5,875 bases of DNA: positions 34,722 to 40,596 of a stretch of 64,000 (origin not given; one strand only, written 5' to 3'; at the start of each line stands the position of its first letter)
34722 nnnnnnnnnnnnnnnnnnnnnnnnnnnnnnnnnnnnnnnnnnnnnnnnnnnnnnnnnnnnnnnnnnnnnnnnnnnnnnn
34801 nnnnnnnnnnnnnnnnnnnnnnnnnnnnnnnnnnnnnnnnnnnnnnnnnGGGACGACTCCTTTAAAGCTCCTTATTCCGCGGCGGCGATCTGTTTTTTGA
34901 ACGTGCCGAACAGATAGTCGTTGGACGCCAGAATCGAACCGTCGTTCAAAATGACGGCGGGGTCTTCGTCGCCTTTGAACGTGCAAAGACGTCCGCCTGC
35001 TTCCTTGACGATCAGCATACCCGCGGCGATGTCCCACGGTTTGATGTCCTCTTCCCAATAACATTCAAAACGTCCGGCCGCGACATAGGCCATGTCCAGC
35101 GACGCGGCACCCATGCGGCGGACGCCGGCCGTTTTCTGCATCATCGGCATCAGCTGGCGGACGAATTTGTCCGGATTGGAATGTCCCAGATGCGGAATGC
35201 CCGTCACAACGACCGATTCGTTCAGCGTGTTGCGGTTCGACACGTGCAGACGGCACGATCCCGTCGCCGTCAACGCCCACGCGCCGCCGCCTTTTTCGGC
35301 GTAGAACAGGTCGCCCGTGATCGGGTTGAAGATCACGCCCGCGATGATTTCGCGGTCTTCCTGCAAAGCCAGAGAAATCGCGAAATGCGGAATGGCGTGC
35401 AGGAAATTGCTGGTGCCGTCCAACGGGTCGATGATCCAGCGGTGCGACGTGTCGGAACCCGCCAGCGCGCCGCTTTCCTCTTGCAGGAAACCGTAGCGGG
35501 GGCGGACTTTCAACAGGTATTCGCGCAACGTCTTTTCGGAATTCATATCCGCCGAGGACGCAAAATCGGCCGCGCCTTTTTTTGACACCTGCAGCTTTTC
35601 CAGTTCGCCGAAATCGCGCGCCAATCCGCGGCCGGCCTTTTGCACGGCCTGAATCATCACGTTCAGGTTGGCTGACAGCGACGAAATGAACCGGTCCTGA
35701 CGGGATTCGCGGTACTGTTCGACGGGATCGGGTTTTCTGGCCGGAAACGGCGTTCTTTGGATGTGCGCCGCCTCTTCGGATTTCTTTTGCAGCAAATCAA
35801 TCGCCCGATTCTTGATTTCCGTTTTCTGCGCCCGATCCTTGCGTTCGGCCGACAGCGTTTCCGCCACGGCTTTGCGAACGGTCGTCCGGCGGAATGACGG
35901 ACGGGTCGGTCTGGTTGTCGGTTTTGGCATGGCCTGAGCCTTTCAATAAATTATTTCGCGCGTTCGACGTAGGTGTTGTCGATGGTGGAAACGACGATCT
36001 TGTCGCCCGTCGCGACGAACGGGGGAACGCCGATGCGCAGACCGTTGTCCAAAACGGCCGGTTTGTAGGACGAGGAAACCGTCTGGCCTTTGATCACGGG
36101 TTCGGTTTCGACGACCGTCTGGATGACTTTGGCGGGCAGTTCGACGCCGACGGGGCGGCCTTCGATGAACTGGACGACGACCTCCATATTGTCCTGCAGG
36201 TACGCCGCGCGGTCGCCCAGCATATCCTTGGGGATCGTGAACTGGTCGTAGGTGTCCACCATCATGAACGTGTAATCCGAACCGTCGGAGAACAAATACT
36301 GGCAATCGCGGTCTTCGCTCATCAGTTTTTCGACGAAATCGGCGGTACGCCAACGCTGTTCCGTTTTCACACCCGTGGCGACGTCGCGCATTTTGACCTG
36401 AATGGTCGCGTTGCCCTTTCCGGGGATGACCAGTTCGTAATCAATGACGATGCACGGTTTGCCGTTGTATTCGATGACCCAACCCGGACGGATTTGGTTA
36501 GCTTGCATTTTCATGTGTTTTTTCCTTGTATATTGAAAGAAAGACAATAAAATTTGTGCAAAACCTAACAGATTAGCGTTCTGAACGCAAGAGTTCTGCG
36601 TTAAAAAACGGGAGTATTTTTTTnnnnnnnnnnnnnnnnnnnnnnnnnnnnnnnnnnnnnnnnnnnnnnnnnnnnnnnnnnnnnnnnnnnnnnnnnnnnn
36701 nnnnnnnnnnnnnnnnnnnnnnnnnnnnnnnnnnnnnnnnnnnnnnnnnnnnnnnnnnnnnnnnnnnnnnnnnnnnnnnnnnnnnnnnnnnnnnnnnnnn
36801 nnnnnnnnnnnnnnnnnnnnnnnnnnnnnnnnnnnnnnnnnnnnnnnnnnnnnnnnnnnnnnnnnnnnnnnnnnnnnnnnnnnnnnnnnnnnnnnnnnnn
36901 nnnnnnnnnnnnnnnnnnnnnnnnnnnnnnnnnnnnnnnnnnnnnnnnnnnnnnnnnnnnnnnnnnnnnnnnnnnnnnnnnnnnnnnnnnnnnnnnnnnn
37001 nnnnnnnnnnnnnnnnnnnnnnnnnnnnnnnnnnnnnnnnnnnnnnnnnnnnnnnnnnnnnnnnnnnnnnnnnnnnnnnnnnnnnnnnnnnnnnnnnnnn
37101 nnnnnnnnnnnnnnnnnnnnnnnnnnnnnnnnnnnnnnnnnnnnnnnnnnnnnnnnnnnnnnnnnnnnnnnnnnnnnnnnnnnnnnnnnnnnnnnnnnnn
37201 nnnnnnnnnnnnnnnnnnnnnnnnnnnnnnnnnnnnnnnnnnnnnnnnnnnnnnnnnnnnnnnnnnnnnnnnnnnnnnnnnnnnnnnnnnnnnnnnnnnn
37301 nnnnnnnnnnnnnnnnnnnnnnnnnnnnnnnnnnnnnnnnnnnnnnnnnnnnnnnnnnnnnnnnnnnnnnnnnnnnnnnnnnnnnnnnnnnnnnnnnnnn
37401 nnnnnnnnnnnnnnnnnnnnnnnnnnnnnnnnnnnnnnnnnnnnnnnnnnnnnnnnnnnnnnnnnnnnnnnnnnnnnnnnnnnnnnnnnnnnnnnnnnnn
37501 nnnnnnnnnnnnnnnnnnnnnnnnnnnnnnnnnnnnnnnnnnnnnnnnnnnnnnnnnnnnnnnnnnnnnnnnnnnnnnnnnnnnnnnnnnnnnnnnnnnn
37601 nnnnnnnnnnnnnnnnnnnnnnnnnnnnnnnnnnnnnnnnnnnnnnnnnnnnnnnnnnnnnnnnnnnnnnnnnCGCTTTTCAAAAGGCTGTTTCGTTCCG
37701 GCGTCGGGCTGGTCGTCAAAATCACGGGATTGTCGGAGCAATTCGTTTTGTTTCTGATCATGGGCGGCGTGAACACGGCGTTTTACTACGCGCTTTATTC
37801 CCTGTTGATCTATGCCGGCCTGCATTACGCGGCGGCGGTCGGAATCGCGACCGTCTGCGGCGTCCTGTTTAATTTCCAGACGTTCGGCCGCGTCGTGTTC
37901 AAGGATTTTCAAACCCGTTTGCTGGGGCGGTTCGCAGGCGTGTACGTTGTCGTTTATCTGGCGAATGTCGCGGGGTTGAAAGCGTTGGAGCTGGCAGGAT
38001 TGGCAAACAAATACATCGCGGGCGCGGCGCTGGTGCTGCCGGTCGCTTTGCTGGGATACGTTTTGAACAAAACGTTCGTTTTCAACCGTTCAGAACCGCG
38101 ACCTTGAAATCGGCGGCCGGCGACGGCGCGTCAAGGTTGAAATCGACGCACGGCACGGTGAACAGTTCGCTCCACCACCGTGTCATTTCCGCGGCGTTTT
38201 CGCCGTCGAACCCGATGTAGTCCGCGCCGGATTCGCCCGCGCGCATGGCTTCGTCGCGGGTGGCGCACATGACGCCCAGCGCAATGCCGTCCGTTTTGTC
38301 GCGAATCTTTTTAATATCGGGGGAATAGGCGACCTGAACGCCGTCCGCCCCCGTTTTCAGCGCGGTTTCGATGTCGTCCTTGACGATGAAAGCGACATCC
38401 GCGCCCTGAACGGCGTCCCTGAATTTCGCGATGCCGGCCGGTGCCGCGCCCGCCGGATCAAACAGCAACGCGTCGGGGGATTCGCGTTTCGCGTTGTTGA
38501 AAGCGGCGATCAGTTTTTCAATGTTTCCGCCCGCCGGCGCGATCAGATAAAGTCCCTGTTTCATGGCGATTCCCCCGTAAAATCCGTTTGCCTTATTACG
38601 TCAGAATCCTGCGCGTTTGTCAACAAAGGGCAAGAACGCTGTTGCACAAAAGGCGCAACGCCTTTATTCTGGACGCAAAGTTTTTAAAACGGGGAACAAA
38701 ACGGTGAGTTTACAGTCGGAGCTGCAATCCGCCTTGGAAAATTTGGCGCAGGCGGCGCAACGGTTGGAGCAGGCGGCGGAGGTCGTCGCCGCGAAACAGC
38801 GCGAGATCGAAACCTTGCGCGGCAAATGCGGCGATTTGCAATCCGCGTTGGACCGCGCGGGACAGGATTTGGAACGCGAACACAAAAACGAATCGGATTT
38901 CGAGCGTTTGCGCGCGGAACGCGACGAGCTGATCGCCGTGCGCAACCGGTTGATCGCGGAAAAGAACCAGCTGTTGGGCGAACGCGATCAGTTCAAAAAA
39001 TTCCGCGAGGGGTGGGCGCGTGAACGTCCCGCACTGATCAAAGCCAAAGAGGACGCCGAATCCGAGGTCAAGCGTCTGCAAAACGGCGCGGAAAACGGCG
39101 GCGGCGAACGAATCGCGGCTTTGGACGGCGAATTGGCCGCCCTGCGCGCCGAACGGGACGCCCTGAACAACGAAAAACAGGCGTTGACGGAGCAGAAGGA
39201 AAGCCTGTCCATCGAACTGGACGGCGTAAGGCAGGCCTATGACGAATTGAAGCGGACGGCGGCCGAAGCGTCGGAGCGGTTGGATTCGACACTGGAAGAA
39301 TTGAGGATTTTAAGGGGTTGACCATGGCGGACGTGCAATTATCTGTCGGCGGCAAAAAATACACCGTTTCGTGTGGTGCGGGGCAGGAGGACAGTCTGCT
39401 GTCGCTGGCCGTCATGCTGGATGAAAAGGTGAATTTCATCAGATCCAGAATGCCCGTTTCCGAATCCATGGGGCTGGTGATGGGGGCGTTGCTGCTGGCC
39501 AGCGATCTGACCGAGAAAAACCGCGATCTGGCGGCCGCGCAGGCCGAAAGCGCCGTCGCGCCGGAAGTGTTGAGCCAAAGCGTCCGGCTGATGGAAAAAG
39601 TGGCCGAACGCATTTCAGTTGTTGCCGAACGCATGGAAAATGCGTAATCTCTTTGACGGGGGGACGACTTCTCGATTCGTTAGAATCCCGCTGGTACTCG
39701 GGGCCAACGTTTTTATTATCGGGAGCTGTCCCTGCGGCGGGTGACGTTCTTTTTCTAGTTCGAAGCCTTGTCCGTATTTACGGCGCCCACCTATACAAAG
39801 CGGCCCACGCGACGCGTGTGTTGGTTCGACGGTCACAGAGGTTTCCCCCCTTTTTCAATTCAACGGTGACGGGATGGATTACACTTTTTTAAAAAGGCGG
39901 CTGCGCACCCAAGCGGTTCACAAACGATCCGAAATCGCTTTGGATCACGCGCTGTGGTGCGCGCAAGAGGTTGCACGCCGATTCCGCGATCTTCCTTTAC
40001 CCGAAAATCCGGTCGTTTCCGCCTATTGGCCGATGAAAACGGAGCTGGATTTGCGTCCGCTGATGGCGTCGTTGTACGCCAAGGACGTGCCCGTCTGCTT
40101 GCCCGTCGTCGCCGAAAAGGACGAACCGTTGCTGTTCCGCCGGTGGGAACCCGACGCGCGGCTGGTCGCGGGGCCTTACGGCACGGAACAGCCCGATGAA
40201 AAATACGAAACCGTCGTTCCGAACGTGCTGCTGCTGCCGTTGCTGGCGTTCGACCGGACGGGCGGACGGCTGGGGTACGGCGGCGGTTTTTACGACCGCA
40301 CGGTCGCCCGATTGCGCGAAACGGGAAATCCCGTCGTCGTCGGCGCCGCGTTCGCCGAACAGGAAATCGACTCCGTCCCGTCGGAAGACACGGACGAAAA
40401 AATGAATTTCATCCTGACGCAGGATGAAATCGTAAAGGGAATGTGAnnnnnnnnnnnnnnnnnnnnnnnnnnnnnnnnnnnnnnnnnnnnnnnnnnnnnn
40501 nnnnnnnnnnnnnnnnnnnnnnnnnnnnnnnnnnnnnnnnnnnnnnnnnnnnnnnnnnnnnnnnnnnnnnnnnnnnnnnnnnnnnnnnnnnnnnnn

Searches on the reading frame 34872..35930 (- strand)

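Call 37: search_protein_families(library=pfam, proteins=[window:34872-35930:-], max_evalue=0.001)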
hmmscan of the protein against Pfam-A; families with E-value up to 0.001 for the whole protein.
window:34872-35930:- (352 aa): 1 family
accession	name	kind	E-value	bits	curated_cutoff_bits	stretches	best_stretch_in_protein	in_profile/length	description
PF00459.30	Inositol_P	-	6.3e-58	196.8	27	1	89-337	6-254/271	Inositol monophosphatase family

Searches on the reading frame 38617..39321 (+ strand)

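Call 37: search_protein_families(library=pfam, proteins=[window:38617-39321:+], max_evalue=0.001)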
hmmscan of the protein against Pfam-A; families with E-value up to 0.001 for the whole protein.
window:38617-39321:+ (234 aa): 2 families
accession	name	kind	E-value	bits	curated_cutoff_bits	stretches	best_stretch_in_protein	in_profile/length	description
PF21007.2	FBF1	-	0.00011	21.4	45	1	108-222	273-389/524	Fas-binding factor 1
PF13747.11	DUF4164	-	0.00021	22.1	27.2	1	168-230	23-84/89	Domain of unknown function (DUF4164)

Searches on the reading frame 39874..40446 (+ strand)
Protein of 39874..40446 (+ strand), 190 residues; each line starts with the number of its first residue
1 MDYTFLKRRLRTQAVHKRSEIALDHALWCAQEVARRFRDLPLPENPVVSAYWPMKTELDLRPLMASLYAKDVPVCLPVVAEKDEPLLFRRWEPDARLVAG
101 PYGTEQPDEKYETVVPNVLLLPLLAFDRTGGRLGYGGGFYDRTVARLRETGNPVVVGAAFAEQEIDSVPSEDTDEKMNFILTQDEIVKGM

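Call 37: search_protein_families(library=pfam, proteins=[window:39874-40446:+], max_evalue=0.001)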
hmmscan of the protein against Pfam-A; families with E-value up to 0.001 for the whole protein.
window:39874-40446:+ (190 aa): 1 family
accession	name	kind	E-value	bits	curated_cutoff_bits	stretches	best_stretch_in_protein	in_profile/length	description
PF01812.26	5-FTHF_cyc-lig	-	2.5e-34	119.2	27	1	7-182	1-185/186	5-formyltetrahydrofolate cyclo-ligase family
